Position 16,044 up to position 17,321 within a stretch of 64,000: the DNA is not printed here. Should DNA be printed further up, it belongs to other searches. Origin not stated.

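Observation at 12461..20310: Co-directional cluster of secreted proteins ending in a transmembrane propeller-YYY-PP2C sensor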

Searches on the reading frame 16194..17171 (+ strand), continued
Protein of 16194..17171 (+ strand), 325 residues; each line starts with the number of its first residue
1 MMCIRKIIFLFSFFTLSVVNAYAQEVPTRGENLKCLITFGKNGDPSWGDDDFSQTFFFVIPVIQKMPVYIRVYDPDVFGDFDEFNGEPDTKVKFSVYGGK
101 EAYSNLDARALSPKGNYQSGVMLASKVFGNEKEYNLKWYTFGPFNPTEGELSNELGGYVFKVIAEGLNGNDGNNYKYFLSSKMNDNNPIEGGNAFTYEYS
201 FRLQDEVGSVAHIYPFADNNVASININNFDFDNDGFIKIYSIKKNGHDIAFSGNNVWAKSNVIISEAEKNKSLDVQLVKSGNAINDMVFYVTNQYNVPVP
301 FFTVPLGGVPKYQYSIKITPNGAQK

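Call 76: search_protein_families(library=pfam, proteins=[P0283, P0323, P0331, P0349, P0362, P0322, P0334, P0353, P0360, P0387], max_evalue=0.0001)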
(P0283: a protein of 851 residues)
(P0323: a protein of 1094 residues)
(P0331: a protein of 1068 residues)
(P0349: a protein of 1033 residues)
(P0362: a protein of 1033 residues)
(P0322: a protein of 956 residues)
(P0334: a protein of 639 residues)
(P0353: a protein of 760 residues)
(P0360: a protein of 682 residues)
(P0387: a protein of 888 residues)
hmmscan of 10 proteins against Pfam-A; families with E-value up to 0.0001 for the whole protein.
P0283 (851 aa): 5 families
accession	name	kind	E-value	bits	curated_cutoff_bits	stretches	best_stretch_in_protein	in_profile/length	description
PF18911.6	PKD_4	-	1.4e-142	464.5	27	6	580-662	1-83/85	PKD domain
PF00801.26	PKD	-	1.3e-71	237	23.5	6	333-391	17-75/80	PKD domain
PF22352.2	K319L-like_PKD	-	1.5e-23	83.1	27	0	331-394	12-81/84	K319L-like, PKD domain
PF21027.3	Sde0182_C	-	1.6e-23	83.5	27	0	333-398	2-63/83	Cellulose-binding protein Sde0182, C-terminal domain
PF02010.21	REJ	-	3.2e-10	39.6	25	0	332-448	101-254/452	REJ domain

P0323 (1094 aa): 6 families
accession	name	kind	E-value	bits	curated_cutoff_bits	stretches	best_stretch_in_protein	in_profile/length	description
PF18911.6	PKD_4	-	1.1e-139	455.2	27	8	826-907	2-82/85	PKD domain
PF00801.26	PKD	-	8.1e-73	240.9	23.5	6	412-466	18-72/80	PKD domain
PF22352.2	K319L-like_PKD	-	2.1e-26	92.2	27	1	486-564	1-84/84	K319L-like, PKD domain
PF21027.3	Sde0182_C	-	2.2e-15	57.5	27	0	670-723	3-54/83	Cellulose-binding protein Sde0182, C-terminal domain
PF02010.21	REJ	-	5.3e-11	42.2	25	1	443-520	45-129/452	REJ domain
PF16820.11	PKD_3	-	1.3e-07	31.7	26.3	0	341-370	35-64/68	PKD-like domain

P0331 (1068 aa): 10 families
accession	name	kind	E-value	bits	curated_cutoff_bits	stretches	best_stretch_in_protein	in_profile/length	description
PF18911.6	PKD_4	-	1.4e-189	615.2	27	9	643-726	1-85/85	PKD domain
PF00801.26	PKD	-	4.4e-99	325.1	23.5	8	739-805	8-74/80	PKD domain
PF22352.2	K319L-like_PKD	-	2.3e-48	162.6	27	3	563-633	1-78/84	K319L-like, PKD domain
PF21027.3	Sde0182_C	-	2.4e-22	79.8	27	0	922-941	2-21/83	Cellulose-binding protein Sde0182, C-terminal domain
PF02010.21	REJ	-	1.1e-17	64.3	25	0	699-773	48-132/452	REJ domain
PF14347.11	DUF4399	-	2.6e-10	40.9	28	0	681-728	46-90/91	Domain of unknown function (DUF4399)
PF07495.19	Y_Y_Y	-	1.4e-05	25.3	26.6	0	780-815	30-64/65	Y_Y_Y domain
PF13115.11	YtkA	-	2.9e-05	25.1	25.9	0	649-708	18-73/85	YtkA-like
PF23194.1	NOMO_5th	-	5.4e-05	23.9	27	0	611-647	46-84/89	NOMO fifth transthyretin-like domain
PF18981.6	InlK_D3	-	7.9e-05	23.1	25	0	783-803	45-65/75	Internalin K domain (D3/D4)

P0349 (1033 aa): 4 families
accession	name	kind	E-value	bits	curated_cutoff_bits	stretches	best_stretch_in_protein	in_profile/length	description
PF18911.6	PKD_4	-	9.1e-96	314.5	27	4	475-558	1-84/85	PKD domain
PF00801.26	PKD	-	2.2e-52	175.4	23.5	4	488-552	11-75/80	PKD domain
PF22352.2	K319L-like_PKD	-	7.5e-20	71.2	27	0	483-561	2-84/84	K319L-like, PKD domain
PF21027.3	Sde0182_C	-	9.1e-09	36.2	27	0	320-340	2-23/83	Cellulose-binding protein Sde0182, C-terminal domain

P0362 (1033 aa): 8 families
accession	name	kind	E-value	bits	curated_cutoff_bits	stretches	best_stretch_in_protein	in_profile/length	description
PF18911.6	PKD_4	-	4.4e-196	636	27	8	933-1017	1-85/85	PKD domain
PF00801.26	PKD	-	7.7e-104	340.3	23.5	8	416-473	13-70/80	PKD domain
PF22352.2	K319L-like_PKD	-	3.4e-33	113.9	27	2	509-579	11-84/84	K319L-like, PKD domain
PF21027.3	Sde0182_C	-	2.1e-28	99.2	27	0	953-978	3-29/83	Cellulose-binding protein Sde0182, C-terminal domain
PF02010.21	REJ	-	3.3e-11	42.9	25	0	818-885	53-127/452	REJ domain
PF13027.11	DUF3888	-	3.9e-06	27.6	22.2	0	985-1032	38-86/87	Protein of unknown function (DUF3888)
PF08329.16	ChitinaseA_N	-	7.1e-06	26.2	21.2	0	896-928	74-104/133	Chitinase A, N-terminal domain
PF14347.11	DUF4399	-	3.2e-05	24.6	28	0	449-488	50-89/91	Domain of unknown function (DUF4399)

P0322 (956 aa): 8 families
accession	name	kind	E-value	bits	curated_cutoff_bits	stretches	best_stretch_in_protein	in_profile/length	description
PF18911.6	PKD_4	-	4.8e-173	562.2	27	8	727-811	1-85/85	PKD domain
PF00801.26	PKD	-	2.9e-94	309.6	23.5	6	482-546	12-76/80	PKD domain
PF22352.2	K319L-like_PKD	-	2.4e-39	133.6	27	4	649-717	2-78/84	K319L-like, PKD domain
PF21027.3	Sde0182_C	-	2.8e-11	44.3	27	0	312-332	1-21/83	Cellulose-binding protein Sde0182, C-terminal domain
PF16967.11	TcfC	-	2.6e-07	30.5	29.4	0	514-544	32-61/68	E-set like domain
PF07495.19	Y_Y_Y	-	1.3e-06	28.6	26.6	0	772-813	24-64/65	Y_Y_Y domain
PF14347.11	DUF4399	-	1.4e-06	29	28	0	515-554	49-90/91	Domain of unknown function (DUF4399)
PF13027.11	DUF3888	-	1.8e-05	25.5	22.2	0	430-474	35-79/87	Protein of unknown function (DUF3888)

P0334 (639 aa): 4 families
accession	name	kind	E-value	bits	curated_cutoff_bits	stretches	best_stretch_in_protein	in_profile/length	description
PF18911.6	PKD_4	-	4.9e-58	193.6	27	3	477-560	1-85/85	PKD domain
PF00801.26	PKD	-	2.5e-29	101.5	23.5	2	480-551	9-73/80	PKD domain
PF01128.25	IspD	-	1.6e-16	61.2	27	1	555-636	131-216/221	2-C-methyl-D-erythritol 4-phosphate cytidylyltransferase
PF22352.2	K319L-like_PKD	-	4e-10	40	27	0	485-560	2-82/84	K319L-like, PKD domain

P0353 (760 aa): 6 families
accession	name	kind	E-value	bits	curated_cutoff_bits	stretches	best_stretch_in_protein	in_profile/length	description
PF18911.6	PKD_4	-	5e-106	347.4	27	5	488-572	1-85/85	PKD domain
PF00801.26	PKD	-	1.1e-56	189.3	23.5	4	498-565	8-75/80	PKD domain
PF22352.2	K319L-like_PKD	-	1.9e-23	82.7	27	3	495-566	1-79/84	K319L-like, PKD domain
PF18981.6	InlK_D3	-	3.3e-11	43.6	25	0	721-749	46-75/75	Internalin K domain (D3/D4)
PF21027.3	Sde0182_C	-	1.5e-06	29.2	27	0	685-704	2-21/83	Cellulose-binding protein Sde0182, C-terminal domain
PF05345.18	He_PIG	-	2.1e-05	25.3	24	0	632-661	69-95/96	Putative Ig domain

P0360 (682 aa): 4 families
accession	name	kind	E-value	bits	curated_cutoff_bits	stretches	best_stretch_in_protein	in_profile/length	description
PF18911.6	PKD_4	-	3.5e-68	226.1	27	3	474-557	1-84/85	PKD domain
PF00801.26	PKD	-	2.2e-38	130.6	23.5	3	395-457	6-68/80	PKD domain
PF22352.2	K319L-like_PKD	-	3.5e-07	30.6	27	0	398-431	6-39/84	K319L-like, PKD domain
PF21027.3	Sde0182_C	-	4e-06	27.8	27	0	318-339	1-22/83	Cellulose-binding protein Sde0182, C-terminal domain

P0387 (888 aa): 7 families
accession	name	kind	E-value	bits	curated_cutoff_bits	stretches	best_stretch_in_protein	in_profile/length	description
PF18911.6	PKD_4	-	2.9e-87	287.3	27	5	546-630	1-85/85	PKD domain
PF00801.26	PKD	-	7.2e-47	157.7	23.5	3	558-622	10-74/80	PKD domain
PF22352.2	K319L-like_PKD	-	5.3e-17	62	27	1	553-621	1-76/84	K319L-like, PKD domain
PF21027.3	Sde0182_C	-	1.8e-12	48.1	27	0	565-584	2-21/83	Cellulose-binding protein Sde0182, C-terminal domain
PF16403.11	Bact_surface_Ig-like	-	1.4e-06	28.7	27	0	514-545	43-71/71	Bacterial surface protein, Ig-like domain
PF14347.11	DUF4399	-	2.7e-05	24.9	28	0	515-546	58-89/91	Domain of unknown function (DUF4399)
PF18981.6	InlK_D3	-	3.8e-05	24.1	25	0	674-708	31-66/75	Internalin K domain (D3/D4)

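Call 87: fold_search(model_id=the predicted structure, library=pdb)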
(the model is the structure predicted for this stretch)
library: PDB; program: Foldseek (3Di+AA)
matches with E <= 10: 1054; with E <= 0.001: 24
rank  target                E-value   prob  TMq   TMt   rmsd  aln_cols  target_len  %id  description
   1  8k9r_A                5.6e-05  0.93  0.21  0.08  17.5       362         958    9  Cryo EM structure of the products-bound PGAP1(Bst1)-H443N from Chaetomium thermophilum (released 2023-12-20)
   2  9fth_A                5.9e-05  0.99  0.24  0.15  14.3       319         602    9  Open conformation of the pentameric ligand-gated ion channel, DeCLIC at pH 5 with 10mM Ca2+ (released 2024-09-11)
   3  6v4s_D                7.0e-05  0.99  0.25  0.16  15.3       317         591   10  A Closed pore conformation of a Pentameic ligand-gated ion channel with additional N-terminal domain (released 2020-06-03)
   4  8k9t_A                1.5e-04  0.90  0.22  0.08  17.6       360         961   10  Cryo-EM structure of the products-bound PGAP1(Bst1)-S327A from Chaetonium thermophilum (released 2023-12-20)
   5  4xup_F                1.7e-04  0.69  0.17  0.17  23.9       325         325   12  Structure of the N-terminal CBM22-1-CBM22-2 tandem domain from Paenibacillus barcinonensis Xyn10C (released 2015-06-03)
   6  9eva_E                2.2e-04  0.87  0.22  0.14  15.1       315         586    7  3DFlex refinement of the CryoEM structure of DeCLIC nanodisc with 10mM calcium (released 2025-04-09)
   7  8j6o_A                2.7e-04  0.92  0.20  0.12  13.8       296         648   11  transport T2 (released 2024-05-01)
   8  9eva_D                3.2e-04  0.91  0.23  0.15  15.2       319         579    8  3DFlex refinement of the CryoEM structure of DeCLIC nanodisc with 10mM calcium (released 2025-04-09)
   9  4xup_D                3.2e-04  0.63  0.17  0.17  21.6       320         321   11  Structure of the N-terminal CBM22-1-CBM22-2 tandem domain from Paenibacillus barcinonensis Xyn10C (released 2015-06-03)
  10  2ddu                  3.4e-04  0.84  0.22  0.23  18.4       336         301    8  Crystal structure of the third repeat domain of reelin (released 2006-09-26)
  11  9ev1_A                3.8e-04  0.80  0.22  0.14  15.9       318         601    8  3DFlex refinement of the CryoEM structure of DeCLIC nanodisc with 10mM EDTA in sym-like state (released 2025-04-09)
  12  5iku                  4.5e-04  0.99  0.22  0.29  18.6       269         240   12  Crystal structure of the Hathewaya histolytica ColG tandem collagen-binding domain s3as3b in the presence of calcium at  (released 2017-03-15)
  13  4xup_B                4.7e-04  0.60  0.17  0.17  21.1       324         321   10  Structure of the N-terminal CBM22-1-CBM22-2 tandem domain from Paenibacillus barcinonensis Xyn10C (released 2015-06-03)
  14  9eva_A                5.3e-04  0.75  0.21  0.14  15.3       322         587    7  3DFlex refinement of the CryoEM structure of DeCLIC nanodisc with 10mM calcium (released 2025-04-09)
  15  4xup_A                5.3e-04  0.51  0.16  0.16  19.1       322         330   11  Structure of the N-terminal CBM22-1-CBM22-2 tandem domain from Paenibacillus barcinonensis Xyn10C (released 2015-06-03)
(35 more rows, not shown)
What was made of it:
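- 16194..17171 (+): G4: secreted 325-aa protein of an unnamed family; two beta-sandwich (jelly-roll / PPC-like) domains with an invariant Asp/Asn cluster (module B core). Foldseek TM<=0.25 (call 87).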

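Call 90: find_homologous_proteins(query=P0252, max_evalue=1e-10)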
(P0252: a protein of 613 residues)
Query P0252 (613 aa): 458 proteins with E <= 1e-10 among 8000 candidates; the best 120 are listed.
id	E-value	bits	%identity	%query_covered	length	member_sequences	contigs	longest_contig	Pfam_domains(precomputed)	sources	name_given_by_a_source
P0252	0.0e+0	1393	100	100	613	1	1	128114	PF05569.18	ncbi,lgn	-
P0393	8.0e-258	875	62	100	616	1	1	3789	PF05569.18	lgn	-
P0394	2.1e-119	418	59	54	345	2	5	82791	-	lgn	-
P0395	2.0e-117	412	65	46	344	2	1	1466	-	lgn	-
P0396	2.9e-116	408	63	46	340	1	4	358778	-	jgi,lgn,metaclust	jgi:hypothetical protein|metaclust:\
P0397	7.7e-115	403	62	46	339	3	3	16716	-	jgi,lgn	jgi:hypothetical protein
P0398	2.2e-112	395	59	46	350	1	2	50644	-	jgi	jgi:hypothetical protein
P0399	5.3e-112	394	60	46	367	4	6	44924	-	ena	-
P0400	2.3e-111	392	52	58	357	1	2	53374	PF05569.18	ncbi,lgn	-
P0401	2.6e-111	391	60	46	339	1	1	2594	-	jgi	jgi:hypothetical protein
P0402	4.3e-111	391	60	46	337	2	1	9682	-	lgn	-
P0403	2.0e-110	388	56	53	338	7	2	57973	-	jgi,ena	-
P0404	2.2e-110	388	61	46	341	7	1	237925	-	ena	-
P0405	2.2e-110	388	60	46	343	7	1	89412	-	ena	-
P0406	6.5e-110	387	60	46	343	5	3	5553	-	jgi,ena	-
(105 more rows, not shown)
